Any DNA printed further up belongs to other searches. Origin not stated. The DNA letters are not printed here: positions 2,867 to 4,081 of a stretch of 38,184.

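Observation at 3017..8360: FAAL - MMPL/RND exporter - stand-alone E2-type acyltransferase operon: a lipid assembly and export module without PKS or ACP in view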

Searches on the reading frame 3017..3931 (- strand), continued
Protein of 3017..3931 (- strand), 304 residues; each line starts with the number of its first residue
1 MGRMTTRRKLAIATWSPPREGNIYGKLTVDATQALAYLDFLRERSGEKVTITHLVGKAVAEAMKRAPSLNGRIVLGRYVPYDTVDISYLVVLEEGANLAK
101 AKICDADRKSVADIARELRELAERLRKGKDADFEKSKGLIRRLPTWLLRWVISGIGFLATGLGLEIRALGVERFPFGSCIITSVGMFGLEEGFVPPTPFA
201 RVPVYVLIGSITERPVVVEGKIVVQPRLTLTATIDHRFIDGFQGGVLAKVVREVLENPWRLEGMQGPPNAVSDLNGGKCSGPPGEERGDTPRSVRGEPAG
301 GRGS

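Call 30: find_related_loci(query=A1, collection=genome_contigs, flank=10000)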
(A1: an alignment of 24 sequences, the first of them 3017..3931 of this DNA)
Query A1 (304 aa) in genome_contigs; peptide patterns used: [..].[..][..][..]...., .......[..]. (x = any residue, [..] = any of these).
325 stretches matched a pattern; 226 encode a relative of the query (tblastn E <= 1e-3); the best 80 are kept; 80 distinct loci.
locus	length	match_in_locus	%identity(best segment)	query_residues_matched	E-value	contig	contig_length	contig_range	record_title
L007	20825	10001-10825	69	1-275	3e-130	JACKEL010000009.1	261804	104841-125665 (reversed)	MAG: Myxococcales bacterium isolate HK-STAS-MYXO-32 HK-STAS-MYXO-32_9, whole genome shotgun sequence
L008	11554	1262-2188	65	1-302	5e-129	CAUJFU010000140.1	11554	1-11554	MAG: Myxococcota bacterium isolate KLAP109 genome assembly, contig: KLAP109_11974, whole genome shotgun sequence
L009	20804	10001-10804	71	1-268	1e-126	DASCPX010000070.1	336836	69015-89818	MAG TPA_asm: Myxococcota bacterium isolate Fu_MAG_56 c_000000573912, whole genome shotgun sequence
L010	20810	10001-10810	69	3-272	3e-126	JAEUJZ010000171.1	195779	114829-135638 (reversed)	MAG: Myxococcales bacterium isolate new MAG-82 k141_2584752, whole genome shotgun sequence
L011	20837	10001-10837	67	3-281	6e-126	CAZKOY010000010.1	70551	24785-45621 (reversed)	MAG TPA_asm: uncultured Myxococcales bacterium isolate SRP189682_co2_316 genome assembly, contig: NODE_253_length_70551_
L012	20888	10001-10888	66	1-289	9e-126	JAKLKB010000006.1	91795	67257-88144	MAG: Myxococcota bacterium isolate MAG.451 MAG.451-scaffold_232, whole genome shotgun sequence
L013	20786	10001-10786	69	1-262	4e-124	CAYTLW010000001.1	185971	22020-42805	MAG TPA_asm: uncultured Enterobacteriaceae bacterium isolate binchicken_co141_175 genome assembly, contig: NODE_125_leng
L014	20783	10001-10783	72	7-269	1e-122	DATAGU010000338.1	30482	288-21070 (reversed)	MAG TPA_asm: Polyangia bacterium isolate SMAG_U6837 k141_914458, whole genome shotgun sequence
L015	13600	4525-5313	72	1-263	4e-122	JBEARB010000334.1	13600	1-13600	MAG: Pseudomonadota bacterium isolate muddycreek_2019_sw_WHONDRS-S19S_0082_B_bin.95 scaffold_366184, whole genome shotgu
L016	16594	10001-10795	68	1-265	3e-121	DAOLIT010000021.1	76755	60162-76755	MAG TPA_asm: Pseudomonadota bacterium isolate AMR_MDS_0291 NODE_32_length_76755_cov_12.896232, whole genome shotgun sequ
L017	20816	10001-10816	65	1-272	2e-120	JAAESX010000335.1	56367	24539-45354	MAG: Proteobacteria bacterium isolate Ust_23 UstG_CONTIG5096281, whole genome shotgun sequence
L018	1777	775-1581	66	4-272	6e-128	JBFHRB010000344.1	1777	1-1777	MAG: Nitriliruptorales bacterium isolate Mix_sand08.2021.06.Z.26 k141_1925850_length_1777_cov_11.0000, whole genome shot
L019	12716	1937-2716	67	3-262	7e-119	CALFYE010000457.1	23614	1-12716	MAG TPA_asm: uncultured Myxococcales bacterium isolate SRR6231182_bin.43_CONCOCT_v1.1_MAG genome assembly, contig: ERZ65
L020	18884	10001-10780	68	3-262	6e-119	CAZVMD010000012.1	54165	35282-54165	MAG TPA_asm: uncultured Myxococcales bacterium isolate SRP189682_co2_147 genome assembly, contig: NODE_512_length_54165_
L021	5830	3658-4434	68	3-261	5e-119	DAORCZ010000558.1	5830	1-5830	MAG TPA_asm: Pseudomonadota bacterium isolate AMR_MDS_0893 NODE_9956_length_5830_cov_4.727965, whole genome shotgun sequ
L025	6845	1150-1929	68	4-263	3e-118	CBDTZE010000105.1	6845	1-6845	MAG TPA_asm: uncultured Nitriliruptoria bacterium isolate SRR7614695_binner123_Refined_70 genome assembly, contig: ERZ23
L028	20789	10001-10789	65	1-263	1e-117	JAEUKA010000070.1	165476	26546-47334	MAG: Myxococcales bacterium isolate new MAG-83 k141_2058533, whole genome shotgun sequence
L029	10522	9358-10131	68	5-262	3e-117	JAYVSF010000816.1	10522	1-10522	MAG: Myxococcales bacterium isolate GL74_DN_concoct_155_sub GL74_DN_concoct_155_sub_815, whole genome shotgun sequence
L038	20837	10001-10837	60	3-281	3e-116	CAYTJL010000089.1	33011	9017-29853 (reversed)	MAG TPA_asm: uncultured Polyangiaceae bacterium isolate SRP189682_co1_9 genome assembly, contig: NODE_1885_length_33011_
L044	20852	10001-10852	59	3-300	7e-115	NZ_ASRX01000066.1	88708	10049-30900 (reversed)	Chondromyces apiculatus DSM 436 contig66, whole genome shotgun sequence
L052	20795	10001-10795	63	5-269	5e-113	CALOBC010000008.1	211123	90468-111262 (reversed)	MAG: Myxococcota bacterium isolate LOGT_bin.0087 genome assembly, contig: contig_23604, whole genome shotgun sequence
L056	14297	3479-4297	60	1-273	2e-112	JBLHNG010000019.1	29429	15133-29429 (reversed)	MAG: Myxococcota bacterium isolate 3300055726_82 Ga0535650_0001837, whole genome shotgun sequence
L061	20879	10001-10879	60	5-295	2e-111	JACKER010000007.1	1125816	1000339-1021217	MAG: Alphaproteobacteria bacterium isolate HK-STAS-MYXO-39 HK-STAS-MYXO-39_7, whole genome shotgun sequence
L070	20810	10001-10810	62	1-270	3e-110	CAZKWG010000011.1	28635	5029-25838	MAG TPA_asm: uncultured Enterobacterales bacterium isolate SRP287051_co1_191 genome assembly, contig: NODE_2513_length_2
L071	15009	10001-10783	66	3-263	3e-110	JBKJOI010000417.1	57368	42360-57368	MAG: Haliangiales bacterium isolate ant_bin.405 k117_6144649, whole genome shotgun sequence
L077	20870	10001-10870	61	1-292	2e-109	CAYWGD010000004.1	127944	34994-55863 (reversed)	MAG TPA_asm: uncultured Enterobacteriaceae bacterium isolate binchicken_co286_100 genome assembly, contig: NODE_209_leng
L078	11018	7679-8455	62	1-259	1e-109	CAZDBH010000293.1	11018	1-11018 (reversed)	MAG TPA_asm: uncultured Bradymonadales bacterium isolate binchicken_co141_594 genome assembly, contig: NODE_23481_length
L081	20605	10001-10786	65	1-262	1e-109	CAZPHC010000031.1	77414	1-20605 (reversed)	MAG TPA_asm: uncultured Enterobacteriaceae bacterium isolate SRP319275_co3_164 genome assembly, contig: NODE_473_length_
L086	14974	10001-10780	62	6-268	2e-108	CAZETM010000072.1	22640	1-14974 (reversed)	MAG TPA_asm: uncultured Polyangium sp. isolate binchicken_co186_95 genome assembly, contig: NODE_2641_length_22640_cov_7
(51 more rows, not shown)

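Call 34: search_protein_families(library=pfam, proteins=[L028:4549-7404:+, L028:7438-8271:+, L028:8272-9933:+, L028:8002-10068:-, L028:10911-11429:+, L028:12043-12966:+, L028:3194-4759:-, L028:2255-3163:+], max_evalue=0.001)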
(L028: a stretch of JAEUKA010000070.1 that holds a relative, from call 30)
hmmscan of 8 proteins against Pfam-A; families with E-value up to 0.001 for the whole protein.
L028:4549-7404:+ (951 aa): 1 family
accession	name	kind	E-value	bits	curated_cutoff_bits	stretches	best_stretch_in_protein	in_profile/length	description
PF03176.21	MMPL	-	7.5e-32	111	20.5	2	170-467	37-305/333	MMPL family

L028:7438-8271:+ (277 aa): 1 family
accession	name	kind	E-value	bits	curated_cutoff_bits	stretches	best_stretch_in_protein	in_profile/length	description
PF17131.11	LolA_like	-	2.5e-34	119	30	1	96-275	1-183/184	Outer membrane lipoprotein-sorting protein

L028:8272-9933:+ (553 aa): 1 family
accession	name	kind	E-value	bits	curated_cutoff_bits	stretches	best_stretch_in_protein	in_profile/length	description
PF06980.17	DUF1302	-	2e-06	27.5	23.2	1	121-304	146-318/541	Protein of unknown function (DUF1302)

L028:8002-10068:- (688 aa): 0 families

L028:10911-11429:+ (172 aa): 1 family
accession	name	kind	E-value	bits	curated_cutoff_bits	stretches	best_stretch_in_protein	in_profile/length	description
PF13618.11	Gluconate_2-dh3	-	0.00064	20.5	23.4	1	50-158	2-118/135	Gluconate 2-dehydrogenase subunit 3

L028:12043-12966:+ (307 aa): 7 families
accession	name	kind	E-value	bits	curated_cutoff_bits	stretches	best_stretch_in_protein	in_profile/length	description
PF01370.27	Epimerase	-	1.7e-21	77.2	20.9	1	3-222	1-227/240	NAD dependent epimerase/dehydratase family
PF08338.16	DUF1731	-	9.3e-17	60.9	27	1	258-304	1-47/47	Domain of unknown function (DUF1731)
PF13460.12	NAD_binding_10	-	5.8e-14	52.8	27.2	1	7-108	1-88/184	NAD(P)H-binding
PF16363.11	GDP_Man_Dehyd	-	3.9e-05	23.7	27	1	4-130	1-137/332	GDP-mannose 4,6 dehydratase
PF07993.18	NAD_binding_4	-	5.7e-05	22.8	20.1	1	5-41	1-40/258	Male sterility protein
PF04321.23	RmlD_sub_bind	-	7.2e-05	22.4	27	1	1-46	1-46/287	RmlD substrate binding domain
PF01073.25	3Beta_HSD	-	0.00066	19.2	22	1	5-74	2-75/280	3-beta hydroxysteroid dehydrogenase/isomerase family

L028:3194-4759:- (521 aa): 3 families
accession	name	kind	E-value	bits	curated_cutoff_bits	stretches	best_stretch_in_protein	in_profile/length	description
PF00069.31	Pkinase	-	2.2e-52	178.5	31.7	1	113-372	2-253/263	Protein kinase domain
PF07714.23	PK_Tyr_Ser-Thr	-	8.1e-28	97.9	23.1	1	116-371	5-249/258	Protein tyrosine and serine/threonine kinase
PF08448.16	PAS_4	-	2e-05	25.2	23.1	1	413-512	2-102/110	PAS fold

L028:2255-3163:+ (302 aa): 3 families
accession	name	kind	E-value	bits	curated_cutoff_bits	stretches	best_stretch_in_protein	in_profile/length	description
PF02678.22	Pirin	-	1.2e-35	122.2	26.1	1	78-189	6-108/108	Pirin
PF17954.7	Pirin_C_2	-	1.2e-27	96.3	22.9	1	216-301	1-86/86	Quercetinase C-terminal cupin domain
PF07883.17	Cupin_2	-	0.00014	21.9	27.2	1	117-179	4-62/70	Cupin domain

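Call 49: search_protein_families(library=pfam, proteins=[L004:11066-11749:+], max_evalue=1)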
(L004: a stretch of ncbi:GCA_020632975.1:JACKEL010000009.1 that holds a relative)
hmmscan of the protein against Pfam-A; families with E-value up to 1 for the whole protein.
L004:11066-11749:+ (227 aa): 3 families
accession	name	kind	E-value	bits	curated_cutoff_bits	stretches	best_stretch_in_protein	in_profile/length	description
PF13424.12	TPR_12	-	0.019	15.6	30.1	1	93-152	5-70/77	Tetratricopeptide repeat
PF13371.12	TPR_9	-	0.074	13.5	35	1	95-121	34-60/73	Tetratricopeptide repeat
PF07719.23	TPR_2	-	0.37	11.5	27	1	93-121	4-32/34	Tetratricopeptide repeat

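Call 54: search_solved_structures(query=window:3017-3931:-, max_evalue=0.001, show_alignments=1)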
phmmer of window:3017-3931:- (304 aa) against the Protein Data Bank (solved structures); distinct sequences matched with E-value up to 0.001: 32.
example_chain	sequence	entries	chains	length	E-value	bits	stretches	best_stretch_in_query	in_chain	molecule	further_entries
3mae_A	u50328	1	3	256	1.1e-14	57.8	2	27-134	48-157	2-oxoisovalerate dehydrogenase E2 component, dihydrolipoamide acetyltransferase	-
1c4t_A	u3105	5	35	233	1.1e-14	57.8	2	170-261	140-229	PROTEIN (DIHYDROLIPOAMIDE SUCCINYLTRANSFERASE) | DIHYDROLIPOAMIDE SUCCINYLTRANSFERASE | Dihydrolipoyllysine-residue succinyltransferase component of 2-oxoglutar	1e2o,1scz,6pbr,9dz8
1b5s_A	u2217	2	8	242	4.8e-13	52.4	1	177-258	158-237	DIHYDROLIPOAMIDE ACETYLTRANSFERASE | Dihydrolipoyllysine-residue acetyltransferase component of pyruvate dehydrogenase complex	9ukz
9njt_A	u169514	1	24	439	2.2e-12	50.2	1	168-261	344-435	Dihydrolipoyllysine-residue succinyltransferase component of 2-oxoglutarate dehydrogenase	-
3duf_I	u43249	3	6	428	3e-12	49.8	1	177-258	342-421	Dihydrolipoyllysine-residue acetyltransferase component of pyruvate dehydrogenase complex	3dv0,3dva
8eqn_A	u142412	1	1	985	2.3e-11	46.9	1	177-259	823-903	BG505 UFO-E2p-L4P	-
9mu6_A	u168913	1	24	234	2.1e-10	43.7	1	168-259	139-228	Dihydrolipoyllysine-residue succinyltransferase component of 2-oxoglutarate dehydrogenase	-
7q5q_B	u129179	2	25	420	3.3e-10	43.1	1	171-260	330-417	Dihydrolipoyllysine-residue succinyltransferase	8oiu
8xll_A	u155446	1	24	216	7.7e-10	41.9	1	169-258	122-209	Dihydrolipoyllysine-residue succinyltransferase component of 2-oxoglutarate dehydrogenase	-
7uol_D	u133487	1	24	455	2.6e-09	40.1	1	169-258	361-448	Dihydrolipoyllysine-residue succinyltransferase component of 2-oxoglutarate dehydrogenase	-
8x02_A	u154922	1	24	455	9.3e-09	38.3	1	169-258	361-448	Dihydrolipoyllysine-residue succinyltransferase component of 2-oxoglutarate dehydrogenase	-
3l60_A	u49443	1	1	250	9.6e-09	38.3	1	179-259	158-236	BRANCHED-CHAIN ALPHA-KETO ACID DEHYDROGENASE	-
6zzn_A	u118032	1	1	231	1.2e-08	37.9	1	180-258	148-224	Dihydrolipoyllysine-residue acyltransferase component of branched-chain alpha-ketoacid deh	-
6h05_A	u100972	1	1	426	1.7e-08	37.5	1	169-258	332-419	Dihydrolipoyllysine-residue succinyltransferase component of 2-oxoglutarate dehydrogenase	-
7bgj_A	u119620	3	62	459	2.9e-07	33.4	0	47-131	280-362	Acetyltransferase component of pyruvate dehydrogenase complex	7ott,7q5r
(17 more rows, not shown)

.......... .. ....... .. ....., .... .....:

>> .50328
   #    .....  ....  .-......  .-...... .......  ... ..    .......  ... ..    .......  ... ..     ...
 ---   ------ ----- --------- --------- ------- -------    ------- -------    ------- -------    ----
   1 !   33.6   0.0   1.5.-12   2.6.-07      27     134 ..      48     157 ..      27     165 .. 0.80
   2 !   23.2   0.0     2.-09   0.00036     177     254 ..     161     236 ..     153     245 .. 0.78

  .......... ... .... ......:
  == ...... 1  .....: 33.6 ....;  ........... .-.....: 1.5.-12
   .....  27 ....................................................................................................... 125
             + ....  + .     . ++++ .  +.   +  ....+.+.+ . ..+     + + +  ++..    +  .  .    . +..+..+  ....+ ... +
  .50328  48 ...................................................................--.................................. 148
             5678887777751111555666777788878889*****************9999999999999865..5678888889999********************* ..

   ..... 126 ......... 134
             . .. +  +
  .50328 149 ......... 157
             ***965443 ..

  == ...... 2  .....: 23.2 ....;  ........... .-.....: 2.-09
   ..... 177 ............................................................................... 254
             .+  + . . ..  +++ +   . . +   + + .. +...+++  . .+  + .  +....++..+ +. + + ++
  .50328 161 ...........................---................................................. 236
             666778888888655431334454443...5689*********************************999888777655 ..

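Call 71: predict_structure(alignment_id=A1)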
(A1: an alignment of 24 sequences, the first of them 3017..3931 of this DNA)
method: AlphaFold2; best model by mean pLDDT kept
length: 304 residues; sequences in the alignment: 24
mean_pLDDT: 68.0   pTM: 0.68
mean pLDDT of the five models: 68.0, 64.2, 63.8, 59.6, 55.7
residues with pLDDT >= 90: 36; 70-90: 123; 50-70: 89; < 50: 56
segments of 3 or more residues with pLDDT < 50: 1-20, 197-200, 275-304
pLDDT, mean of each block of 10 residues (from residue 1): 30 37 75 91 89 91 82 73 82 62 87 90 74 58 66 63 55 60 65 51 77 84 86 70 75 90 76 41 32 39 41
secondary structure, 60 per line:
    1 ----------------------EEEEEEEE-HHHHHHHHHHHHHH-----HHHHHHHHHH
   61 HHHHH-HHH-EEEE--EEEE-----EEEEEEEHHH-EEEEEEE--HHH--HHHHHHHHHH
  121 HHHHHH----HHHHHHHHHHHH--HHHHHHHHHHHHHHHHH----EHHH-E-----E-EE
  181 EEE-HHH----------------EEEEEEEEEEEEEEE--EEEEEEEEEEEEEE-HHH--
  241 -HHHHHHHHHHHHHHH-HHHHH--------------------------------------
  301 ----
elements in order: E23-30 H32-45 H51-65 E71-74 E77-80 E86-92 E97-103 H111-126 H131-142 H145-161 E179-183 E204-218 E221-234 H242-256 H258-262

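Call 74: fold_search(model_id=the predicted structure, library=pdb)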
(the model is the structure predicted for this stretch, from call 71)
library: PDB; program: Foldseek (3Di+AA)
matches with E <= 10: 946; with E <= 0.001: 124
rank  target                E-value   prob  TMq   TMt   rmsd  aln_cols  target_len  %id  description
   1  3mae_A                4.4e-17  1.00  0.56  0.72   3.8       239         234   24  CRYSTAL STRUCTURE OF PROBABLE DIHYDROLIPOAMIDE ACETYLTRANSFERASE FROM LISTERIA MONOCYTOGENES 4b F2365 (released 2010-04-07)
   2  9a5h_B                5.9e-17  1.00  0.58  0.41   4.5       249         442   24  Integrative model of DLDH1-ODP2 by crosslinking MS and deep learning (released 2024-09-18)
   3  3mae_C                7.0e-17  1.00  0.57  0.71   3.3       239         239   24  CRYSTAL STRUCTURE OF PROBABLE DIHYDROLIPOAMIDE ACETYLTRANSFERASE FROM LISTERIA MONOCYTOGENES 4b F2365 (released 2010-04-07)
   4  9njt_A                1.1e-16  1.00  0.58  0.75   3.9       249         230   24  Structure of native octahedral assembly of D. discoideum Odo2 (released 2025-03-12)
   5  3mae_B                1.4e-16  1.00  0.56  0.70   4.2       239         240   24  CRYSTAL STRUCTURE OF PROBABLE DIHYDROLIPOAMIDE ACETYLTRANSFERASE FROM LISTERIA MONOCYTOGENES 4b F2365 (released 2010-04-07)
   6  8eqn                  3.9e-16  1.00  0.56  0.71   4.9       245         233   24  BG505 UFO-E2p-L4P nanoparticle reconstructed by focused refinement with a mask around the nanoparticle core (released 2023-04-19)
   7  7q5r_A                4.7e-16  1.00  0.58  0.82   3.8       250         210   22  Protein community member pyruvate dehydrogenase complex E2 core from C. thermophilum (released 2022-02-02)
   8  1c4t_A                6.6e-16  1.00  0.57  0.76   3.5       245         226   23  CATALYTIC DOMAIN FROM TRIMERIC DIHYDROLIPOAMIDE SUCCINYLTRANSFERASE (released 2000-02-18)
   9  8xll_G                7.5e-16  1.00  0.56  0.76   4.6       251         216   24  Structure of the native 2-oxoglutarate dehydrogenase complex (OGDHC) in the adult cortex and hippocampus (released 2025-02-05)
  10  8xll_L                8.4e-16  1.00  0.55  0.78   4.0       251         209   23  Structure of the native 2-oxoglutarate dehydrogenase complex (OGDHC) in the adult cortex and hippocampus (released 2025-02-05)
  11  1c4t_C                8.9e-16  1.00  0.56  0.75   3.6       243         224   24  CATALYTIC DOMAIN FROM TRIMERIC DIHYDROLIPOAMIDE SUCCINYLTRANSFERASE (released 2000-02-18)
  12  4n72_B                1.1e-15  1.00  0.57  0.70   4.4       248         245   19  Catalytic domain from dihydrolipoamide acetyltransferase of pyruvate dehydrogenase from Escherichia coli (released 2014-04-23)
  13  1c4t_B                1.1e-15  1.00  0.55  0.76   3.7       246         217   22  CATALYTIC DOMAIN FROM TRIMERIC DIHYDROLIPOAMIDE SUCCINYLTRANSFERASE (released 2000-02-18)
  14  8piu_A                1.1e-15  1.00  0.59  0.76   4.0       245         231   21  60-meric complex of dihydrolipoamide acetyltransferase (E2) of the human pyruvate dehydrogenase complex (released 2024-07-10)
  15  8x02_A                1.3e-15  1.00  0.58  0.74   3.5       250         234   22  E2 core of 2-oxoglutarate dehydrogenase complex (released 2024-10-30)
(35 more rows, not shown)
